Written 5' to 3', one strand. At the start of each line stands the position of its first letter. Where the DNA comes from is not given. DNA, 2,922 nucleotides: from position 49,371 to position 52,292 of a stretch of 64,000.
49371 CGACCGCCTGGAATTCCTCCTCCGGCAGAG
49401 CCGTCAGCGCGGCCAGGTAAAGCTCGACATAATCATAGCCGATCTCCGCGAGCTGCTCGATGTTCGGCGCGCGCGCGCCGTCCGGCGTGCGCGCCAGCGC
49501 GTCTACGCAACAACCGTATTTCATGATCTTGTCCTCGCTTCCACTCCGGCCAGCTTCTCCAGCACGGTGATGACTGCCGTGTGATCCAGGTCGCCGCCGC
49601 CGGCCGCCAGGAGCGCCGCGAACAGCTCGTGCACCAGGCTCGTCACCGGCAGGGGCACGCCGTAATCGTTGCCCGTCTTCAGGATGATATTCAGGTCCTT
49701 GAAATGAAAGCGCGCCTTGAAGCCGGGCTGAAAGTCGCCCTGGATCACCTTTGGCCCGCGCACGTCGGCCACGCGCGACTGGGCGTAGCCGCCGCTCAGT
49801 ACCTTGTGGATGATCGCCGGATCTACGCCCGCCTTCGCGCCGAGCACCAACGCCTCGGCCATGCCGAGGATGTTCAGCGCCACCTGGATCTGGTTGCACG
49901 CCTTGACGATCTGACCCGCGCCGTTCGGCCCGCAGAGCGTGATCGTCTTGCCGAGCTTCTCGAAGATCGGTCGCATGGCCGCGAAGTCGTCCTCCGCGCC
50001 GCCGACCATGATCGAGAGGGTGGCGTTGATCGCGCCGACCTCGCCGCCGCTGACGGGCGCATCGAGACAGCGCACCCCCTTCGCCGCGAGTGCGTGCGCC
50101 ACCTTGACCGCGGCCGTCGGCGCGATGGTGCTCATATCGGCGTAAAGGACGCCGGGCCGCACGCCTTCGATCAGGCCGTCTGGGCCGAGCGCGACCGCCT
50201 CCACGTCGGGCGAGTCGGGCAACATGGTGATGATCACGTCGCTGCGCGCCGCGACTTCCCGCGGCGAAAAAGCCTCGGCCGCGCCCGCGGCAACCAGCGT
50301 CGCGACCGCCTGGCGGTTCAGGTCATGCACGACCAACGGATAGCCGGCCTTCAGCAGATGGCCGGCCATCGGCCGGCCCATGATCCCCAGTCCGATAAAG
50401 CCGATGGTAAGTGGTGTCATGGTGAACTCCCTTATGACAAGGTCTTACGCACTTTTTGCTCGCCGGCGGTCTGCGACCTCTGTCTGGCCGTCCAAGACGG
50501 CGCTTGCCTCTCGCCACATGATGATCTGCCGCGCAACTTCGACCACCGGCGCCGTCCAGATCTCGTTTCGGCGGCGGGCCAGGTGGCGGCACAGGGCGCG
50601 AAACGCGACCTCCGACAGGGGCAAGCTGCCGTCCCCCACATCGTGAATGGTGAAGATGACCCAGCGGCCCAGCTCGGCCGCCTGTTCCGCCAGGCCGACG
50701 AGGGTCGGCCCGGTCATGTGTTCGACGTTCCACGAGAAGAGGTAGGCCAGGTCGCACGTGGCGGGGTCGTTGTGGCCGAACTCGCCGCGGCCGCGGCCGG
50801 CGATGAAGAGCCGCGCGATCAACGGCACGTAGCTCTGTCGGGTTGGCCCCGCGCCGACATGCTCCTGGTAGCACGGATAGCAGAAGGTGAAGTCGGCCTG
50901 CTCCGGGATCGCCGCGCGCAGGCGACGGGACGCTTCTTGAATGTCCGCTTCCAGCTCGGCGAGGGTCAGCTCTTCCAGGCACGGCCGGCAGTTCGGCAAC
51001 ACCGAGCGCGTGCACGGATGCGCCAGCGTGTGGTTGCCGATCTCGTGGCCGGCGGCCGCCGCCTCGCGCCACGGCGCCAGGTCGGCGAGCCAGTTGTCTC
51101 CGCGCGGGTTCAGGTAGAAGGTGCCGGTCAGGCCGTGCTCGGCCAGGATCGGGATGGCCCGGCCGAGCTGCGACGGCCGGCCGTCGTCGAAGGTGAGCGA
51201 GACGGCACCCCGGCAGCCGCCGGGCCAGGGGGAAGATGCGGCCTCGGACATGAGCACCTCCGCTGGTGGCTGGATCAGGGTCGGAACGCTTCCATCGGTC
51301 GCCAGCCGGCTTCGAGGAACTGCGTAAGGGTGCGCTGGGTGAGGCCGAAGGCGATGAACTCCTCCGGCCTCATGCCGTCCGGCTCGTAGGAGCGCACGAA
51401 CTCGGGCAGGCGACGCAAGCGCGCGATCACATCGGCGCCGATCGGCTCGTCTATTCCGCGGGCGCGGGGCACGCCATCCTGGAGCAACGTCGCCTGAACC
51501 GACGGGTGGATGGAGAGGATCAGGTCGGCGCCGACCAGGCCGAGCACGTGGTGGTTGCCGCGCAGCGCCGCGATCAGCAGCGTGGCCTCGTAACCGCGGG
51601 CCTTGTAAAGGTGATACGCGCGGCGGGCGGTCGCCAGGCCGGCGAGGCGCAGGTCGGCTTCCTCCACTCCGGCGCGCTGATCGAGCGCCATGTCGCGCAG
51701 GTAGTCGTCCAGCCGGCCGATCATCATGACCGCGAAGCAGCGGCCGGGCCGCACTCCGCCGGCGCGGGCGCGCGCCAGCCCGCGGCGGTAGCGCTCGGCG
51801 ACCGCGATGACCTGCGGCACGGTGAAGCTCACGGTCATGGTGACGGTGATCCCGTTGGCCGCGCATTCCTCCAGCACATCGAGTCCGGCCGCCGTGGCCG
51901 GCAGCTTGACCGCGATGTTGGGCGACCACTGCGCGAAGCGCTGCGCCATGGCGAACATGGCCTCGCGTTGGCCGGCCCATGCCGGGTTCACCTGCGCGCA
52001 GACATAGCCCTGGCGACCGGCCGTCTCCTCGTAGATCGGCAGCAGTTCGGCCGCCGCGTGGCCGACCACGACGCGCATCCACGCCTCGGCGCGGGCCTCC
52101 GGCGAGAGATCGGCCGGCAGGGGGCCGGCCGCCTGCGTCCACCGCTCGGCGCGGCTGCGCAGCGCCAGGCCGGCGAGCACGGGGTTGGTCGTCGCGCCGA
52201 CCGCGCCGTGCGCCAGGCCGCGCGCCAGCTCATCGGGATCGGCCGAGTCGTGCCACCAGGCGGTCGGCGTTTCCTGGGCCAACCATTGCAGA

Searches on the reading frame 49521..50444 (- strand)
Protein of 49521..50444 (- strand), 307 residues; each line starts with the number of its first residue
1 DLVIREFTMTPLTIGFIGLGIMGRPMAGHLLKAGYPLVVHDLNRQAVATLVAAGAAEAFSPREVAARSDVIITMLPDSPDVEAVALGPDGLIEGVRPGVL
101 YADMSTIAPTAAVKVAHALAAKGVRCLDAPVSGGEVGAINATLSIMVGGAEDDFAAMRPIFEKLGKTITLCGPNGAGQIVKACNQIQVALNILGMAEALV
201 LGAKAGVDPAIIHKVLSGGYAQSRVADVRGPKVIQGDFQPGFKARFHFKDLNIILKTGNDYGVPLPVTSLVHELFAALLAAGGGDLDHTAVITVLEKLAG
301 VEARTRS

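Call 80: search_protein_families(library=pfam, proteins=[window:49521-50444:-], max_evalue=0.00001)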
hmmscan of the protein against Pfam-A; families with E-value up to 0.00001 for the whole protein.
window:49521-50444:- (307 aa): 4 families
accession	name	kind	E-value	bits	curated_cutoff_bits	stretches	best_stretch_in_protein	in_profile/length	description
PF03446.21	NAD_binding_2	-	2.8e-53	180.6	21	1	13-172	1-161/161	NAD binding domain of 6-phosphogluconate dehydrogenase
PF14833.11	NAD_binding_11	-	6.9e-38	130.1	30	1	175-295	1-122/122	NAD-binding of NADP-dependent 3-hydroxyisobutyrate dehydrogenase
PF02826.25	2-Hacid_dh_C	-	4.5e-06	26.6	25.1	1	10-81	35-105/178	D-isomer specific 2-hydroxyacid dehydrogenase, NAD binding domain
PF03807.23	F420_oxidored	-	5.9e-06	27.2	21.6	0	13-75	1-67/94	NADP oxidoreductase coenzyme F420-dependent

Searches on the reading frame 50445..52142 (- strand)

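Call 99: search_protein_families(library=pfam, proteins=[window:50445-52142:-], max_evalue=0.0001)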
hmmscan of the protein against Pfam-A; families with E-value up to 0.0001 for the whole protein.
window:50445-52142:- (565 aa): 1 family
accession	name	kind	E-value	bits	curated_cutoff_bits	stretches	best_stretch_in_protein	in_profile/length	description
PF01522.26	Polysacc_deac_1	-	9.3e-15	55.1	23.1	1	312-423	7-104/124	Polysaccharide deacetylase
